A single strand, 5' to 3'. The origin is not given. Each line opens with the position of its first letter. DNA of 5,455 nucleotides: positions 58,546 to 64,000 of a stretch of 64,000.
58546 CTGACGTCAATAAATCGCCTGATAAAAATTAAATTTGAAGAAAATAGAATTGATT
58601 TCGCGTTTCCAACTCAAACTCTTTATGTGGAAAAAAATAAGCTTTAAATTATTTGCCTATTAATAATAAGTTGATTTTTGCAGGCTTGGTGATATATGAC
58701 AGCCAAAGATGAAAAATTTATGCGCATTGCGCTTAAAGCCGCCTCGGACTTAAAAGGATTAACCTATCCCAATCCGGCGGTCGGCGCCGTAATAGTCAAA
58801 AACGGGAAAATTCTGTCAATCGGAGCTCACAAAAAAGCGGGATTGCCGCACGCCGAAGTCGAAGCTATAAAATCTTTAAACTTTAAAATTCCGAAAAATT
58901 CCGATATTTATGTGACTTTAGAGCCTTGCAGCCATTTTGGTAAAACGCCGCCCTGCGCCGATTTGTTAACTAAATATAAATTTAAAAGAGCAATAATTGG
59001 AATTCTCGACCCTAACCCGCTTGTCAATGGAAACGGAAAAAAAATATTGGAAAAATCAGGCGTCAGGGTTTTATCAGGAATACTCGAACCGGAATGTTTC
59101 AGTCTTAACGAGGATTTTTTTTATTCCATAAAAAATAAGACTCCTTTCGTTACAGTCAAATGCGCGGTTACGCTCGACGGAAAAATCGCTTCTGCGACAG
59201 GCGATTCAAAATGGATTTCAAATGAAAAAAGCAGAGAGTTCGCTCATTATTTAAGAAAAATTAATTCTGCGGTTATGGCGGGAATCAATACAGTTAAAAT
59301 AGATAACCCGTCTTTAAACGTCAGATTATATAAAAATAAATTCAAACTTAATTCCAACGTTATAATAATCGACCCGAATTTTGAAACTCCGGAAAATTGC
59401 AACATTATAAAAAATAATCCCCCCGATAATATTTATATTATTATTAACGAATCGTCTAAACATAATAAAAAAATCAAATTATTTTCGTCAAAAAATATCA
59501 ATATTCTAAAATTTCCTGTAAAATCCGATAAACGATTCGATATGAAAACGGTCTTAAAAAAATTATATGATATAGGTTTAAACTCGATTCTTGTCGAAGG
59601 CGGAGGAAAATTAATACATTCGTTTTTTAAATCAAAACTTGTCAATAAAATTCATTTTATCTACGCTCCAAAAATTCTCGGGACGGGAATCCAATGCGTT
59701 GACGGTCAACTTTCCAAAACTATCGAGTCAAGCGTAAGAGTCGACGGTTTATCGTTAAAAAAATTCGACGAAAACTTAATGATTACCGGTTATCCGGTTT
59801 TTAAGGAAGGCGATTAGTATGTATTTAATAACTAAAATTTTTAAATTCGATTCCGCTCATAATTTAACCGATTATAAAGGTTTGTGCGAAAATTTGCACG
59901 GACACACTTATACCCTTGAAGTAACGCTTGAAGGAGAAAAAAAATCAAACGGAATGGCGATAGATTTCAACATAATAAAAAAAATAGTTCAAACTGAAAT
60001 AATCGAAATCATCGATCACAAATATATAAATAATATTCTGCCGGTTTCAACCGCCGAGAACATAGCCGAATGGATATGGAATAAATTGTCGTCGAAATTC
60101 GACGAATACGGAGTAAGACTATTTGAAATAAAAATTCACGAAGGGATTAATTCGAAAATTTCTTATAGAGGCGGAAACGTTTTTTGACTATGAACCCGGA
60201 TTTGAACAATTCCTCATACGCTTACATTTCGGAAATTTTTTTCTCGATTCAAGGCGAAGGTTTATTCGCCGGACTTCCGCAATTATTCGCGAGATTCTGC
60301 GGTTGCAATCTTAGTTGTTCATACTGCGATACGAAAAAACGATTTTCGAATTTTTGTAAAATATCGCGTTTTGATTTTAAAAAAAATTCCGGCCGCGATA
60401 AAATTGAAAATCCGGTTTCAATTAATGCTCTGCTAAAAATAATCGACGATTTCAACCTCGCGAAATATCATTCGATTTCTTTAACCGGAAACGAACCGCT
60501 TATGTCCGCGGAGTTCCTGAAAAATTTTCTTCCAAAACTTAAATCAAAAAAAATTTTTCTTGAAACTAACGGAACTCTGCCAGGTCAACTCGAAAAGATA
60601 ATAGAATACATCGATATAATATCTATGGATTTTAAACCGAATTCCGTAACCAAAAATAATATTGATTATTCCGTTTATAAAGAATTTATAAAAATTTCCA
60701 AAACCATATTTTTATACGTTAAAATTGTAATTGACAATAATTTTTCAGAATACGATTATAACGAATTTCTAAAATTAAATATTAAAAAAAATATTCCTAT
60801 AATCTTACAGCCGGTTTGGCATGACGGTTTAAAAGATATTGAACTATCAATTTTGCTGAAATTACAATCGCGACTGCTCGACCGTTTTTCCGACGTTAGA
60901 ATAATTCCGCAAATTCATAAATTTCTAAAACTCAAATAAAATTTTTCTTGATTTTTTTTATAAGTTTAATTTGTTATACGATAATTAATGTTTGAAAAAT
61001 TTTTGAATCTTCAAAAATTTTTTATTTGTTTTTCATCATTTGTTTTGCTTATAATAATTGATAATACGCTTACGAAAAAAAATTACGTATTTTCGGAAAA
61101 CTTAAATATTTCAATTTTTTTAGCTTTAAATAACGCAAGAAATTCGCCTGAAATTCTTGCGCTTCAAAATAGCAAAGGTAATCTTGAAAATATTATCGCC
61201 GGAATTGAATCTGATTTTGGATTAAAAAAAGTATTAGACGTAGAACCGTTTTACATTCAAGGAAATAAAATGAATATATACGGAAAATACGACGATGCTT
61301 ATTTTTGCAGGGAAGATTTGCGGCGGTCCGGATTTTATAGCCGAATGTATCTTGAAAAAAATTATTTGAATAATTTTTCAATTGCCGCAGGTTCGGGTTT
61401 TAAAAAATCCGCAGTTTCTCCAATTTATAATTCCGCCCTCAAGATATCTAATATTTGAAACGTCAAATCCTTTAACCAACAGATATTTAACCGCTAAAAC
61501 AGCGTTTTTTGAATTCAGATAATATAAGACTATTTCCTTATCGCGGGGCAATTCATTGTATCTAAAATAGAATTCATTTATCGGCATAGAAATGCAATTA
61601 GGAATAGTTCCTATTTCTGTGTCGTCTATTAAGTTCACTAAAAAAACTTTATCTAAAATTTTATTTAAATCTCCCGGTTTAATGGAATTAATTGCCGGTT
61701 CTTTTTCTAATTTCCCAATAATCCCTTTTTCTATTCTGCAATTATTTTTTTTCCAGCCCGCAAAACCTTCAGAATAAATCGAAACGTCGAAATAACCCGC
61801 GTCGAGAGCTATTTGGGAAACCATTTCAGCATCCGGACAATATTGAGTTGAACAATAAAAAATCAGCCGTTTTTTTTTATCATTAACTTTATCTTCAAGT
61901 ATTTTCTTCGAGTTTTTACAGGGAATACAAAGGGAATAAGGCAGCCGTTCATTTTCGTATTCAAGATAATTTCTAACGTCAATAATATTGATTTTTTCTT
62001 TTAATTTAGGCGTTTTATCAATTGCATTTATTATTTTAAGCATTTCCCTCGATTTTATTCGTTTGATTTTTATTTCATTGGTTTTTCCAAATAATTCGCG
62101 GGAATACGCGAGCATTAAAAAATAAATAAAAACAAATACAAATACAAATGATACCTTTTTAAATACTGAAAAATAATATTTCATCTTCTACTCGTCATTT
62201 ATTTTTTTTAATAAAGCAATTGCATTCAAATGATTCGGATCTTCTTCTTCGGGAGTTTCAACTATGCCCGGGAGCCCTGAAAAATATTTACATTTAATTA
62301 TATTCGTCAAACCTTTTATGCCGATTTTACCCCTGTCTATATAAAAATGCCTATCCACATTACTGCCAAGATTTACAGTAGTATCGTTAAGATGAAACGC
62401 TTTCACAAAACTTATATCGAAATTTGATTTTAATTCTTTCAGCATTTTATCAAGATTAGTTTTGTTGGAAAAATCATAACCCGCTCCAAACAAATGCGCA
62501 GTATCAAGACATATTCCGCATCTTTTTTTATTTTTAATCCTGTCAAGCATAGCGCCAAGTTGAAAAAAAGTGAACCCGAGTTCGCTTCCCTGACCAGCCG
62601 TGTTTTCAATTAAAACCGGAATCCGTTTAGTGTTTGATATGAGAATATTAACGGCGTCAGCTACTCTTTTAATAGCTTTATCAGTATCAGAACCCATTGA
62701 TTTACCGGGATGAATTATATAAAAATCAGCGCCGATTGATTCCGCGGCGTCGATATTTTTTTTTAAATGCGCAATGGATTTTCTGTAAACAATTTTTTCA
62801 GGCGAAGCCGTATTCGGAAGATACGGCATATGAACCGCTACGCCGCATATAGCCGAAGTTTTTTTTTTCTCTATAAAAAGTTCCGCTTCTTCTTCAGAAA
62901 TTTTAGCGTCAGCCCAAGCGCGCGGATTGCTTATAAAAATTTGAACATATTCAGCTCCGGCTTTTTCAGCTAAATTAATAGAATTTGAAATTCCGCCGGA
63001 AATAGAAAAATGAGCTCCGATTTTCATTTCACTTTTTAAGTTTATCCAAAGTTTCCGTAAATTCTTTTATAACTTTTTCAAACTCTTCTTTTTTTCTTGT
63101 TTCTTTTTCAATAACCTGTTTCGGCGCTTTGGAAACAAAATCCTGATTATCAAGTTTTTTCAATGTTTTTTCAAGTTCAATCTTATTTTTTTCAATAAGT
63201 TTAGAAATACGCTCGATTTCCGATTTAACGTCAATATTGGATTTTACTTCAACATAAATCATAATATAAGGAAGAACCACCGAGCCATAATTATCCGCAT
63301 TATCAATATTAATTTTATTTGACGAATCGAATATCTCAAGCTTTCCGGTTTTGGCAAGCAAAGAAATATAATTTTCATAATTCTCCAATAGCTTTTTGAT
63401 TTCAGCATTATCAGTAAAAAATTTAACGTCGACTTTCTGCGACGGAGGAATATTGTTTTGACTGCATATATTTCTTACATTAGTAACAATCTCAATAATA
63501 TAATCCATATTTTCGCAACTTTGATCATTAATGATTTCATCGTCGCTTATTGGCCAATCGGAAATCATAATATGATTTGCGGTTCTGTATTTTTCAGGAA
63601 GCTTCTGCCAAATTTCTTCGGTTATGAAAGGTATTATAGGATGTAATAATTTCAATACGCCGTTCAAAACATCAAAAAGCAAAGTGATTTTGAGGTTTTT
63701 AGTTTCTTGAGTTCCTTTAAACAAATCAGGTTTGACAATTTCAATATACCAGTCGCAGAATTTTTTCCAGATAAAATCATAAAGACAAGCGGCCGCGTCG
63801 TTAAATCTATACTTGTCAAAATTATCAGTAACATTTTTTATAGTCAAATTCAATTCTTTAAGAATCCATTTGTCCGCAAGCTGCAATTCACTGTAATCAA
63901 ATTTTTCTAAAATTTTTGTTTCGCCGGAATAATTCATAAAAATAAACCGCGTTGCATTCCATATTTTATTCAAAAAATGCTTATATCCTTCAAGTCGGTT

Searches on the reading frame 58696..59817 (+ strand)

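Call 88: search_protein_families(library=pfam, proteins=[window:58696-59817:+], max_evalue=0.00001)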
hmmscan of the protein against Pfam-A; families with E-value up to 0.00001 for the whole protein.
window:58696-59817:+ (373 aa): 3 families
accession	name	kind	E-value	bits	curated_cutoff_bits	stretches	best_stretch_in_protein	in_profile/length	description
PF01872.23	RibD_C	-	4.9e-42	144.4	24.1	1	150-360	1-194/197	RibD C-terminal domain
PF00383.29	dCMP_cyt_deam_1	-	4.9e-18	65.3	25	1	4-102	3-101/102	Cytidine and deoxycytidylate deaminase zinc-binding region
PF14437.12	MafB19-deam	-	5.1e-07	30.1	27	1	5-108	3-106/142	MafB19-like deaminase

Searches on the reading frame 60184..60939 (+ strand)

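Call 88: search_protein_families(library=pfam, proteins=[window:60184-60939:+], max_evalue=0.00001)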
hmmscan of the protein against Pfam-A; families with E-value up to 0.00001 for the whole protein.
window:60184-60939:+ (251 aa): 2 families
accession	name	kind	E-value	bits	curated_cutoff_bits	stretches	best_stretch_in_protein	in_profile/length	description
PF04055.27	Radical_SAM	-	9.2e-12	45.9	29.5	1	39-150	5-109/166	Radical SAM superfamily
PF13353.11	Fer4_12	-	2.6e-08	34.7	22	1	23-145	2-111/137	4Fe-4S single cluster domain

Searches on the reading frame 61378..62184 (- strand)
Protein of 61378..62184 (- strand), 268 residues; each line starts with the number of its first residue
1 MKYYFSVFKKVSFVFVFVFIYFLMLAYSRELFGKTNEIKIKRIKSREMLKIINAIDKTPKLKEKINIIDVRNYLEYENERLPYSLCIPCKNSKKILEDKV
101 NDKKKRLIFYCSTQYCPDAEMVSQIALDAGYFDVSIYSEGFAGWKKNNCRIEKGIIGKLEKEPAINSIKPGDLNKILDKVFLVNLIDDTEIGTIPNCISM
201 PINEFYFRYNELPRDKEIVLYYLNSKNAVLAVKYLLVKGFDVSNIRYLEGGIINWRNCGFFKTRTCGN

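Call 88: search_protein_families(library=pfam, proteins=[window:61378-62184:-], max_evalue=0.00001)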
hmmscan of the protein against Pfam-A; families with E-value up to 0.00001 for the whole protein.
window:61378-62184:- (268 aa): 1 family
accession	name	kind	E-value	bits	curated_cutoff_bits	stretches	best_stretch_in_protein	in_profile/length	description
PF00581.25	Rhodanese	-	1.8e-21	76.9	22.2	1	63-146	12-101/102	Rhodanese-like domain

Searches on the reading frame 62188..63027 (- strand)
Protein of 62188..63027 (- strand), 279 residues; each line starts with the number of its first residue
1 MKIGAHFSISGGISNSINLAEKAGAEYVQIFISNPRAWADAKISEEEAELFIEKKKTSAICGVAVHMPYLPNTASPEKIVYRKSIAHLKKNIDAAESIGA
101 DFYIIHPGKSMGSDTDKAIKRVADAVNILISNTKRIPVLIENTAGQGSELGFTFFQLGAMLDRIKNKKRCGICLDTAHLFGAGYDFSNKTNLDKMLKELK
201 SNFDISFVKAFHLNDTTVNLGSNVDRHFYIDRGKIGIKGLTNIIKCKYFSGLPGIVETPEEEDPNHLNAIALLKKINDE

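Call 88: search_protein_families(library=pfam, proteins=[window:62188-63027:-], max_evalue=0.00001)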
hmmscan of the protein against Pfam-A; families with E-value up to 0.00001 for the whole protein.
window:62188-63027:- (279 aa): 1 family
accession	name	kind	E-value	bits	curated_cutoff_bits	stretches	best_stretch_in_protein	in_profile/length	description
PF01261.30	AP_endonuc_2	-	2e-44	152.6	31.1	1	18-271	2-244/249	Xylose isomerase-like TIM barrel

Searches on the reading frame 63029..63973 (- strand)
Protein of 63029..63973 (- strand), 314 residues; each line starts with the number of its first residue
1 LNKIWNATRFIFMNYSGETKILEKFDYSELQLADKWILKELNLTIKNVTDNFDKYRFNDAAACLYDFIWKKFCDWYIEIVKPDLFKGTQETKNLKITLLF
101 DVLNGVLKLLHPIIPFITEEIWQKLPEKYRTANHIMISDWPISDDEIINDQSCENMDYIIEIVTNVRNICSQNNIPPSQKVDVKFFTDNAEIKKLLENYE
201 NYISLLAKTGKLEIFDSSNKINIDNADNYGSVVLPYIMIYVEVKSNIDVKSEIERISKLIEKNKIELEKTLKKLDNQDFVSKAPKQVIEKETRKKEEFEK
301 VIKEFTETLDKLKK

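Call 88: search_protein_families(library=pfam, proteins=[window:63029-63973:-], max_evalue=0.00001)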
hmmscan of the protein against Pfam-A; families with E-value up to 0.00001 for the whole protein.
window:63029-63973:- (314 aa): 2 families
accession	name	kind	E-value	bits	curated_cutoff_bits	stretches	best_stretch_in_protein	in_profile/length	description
PF08264.19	Anticodon_1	-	2.9e-44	151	25.1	1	34-184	1-147/148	Anticodon-binding domain of tRNA ligase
PF10458.14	Val_tRNA-synt_C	-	1.1e-11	45.2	25.9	1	248-313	1-66/66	Valyl tRNA synthetase tRNA binding arm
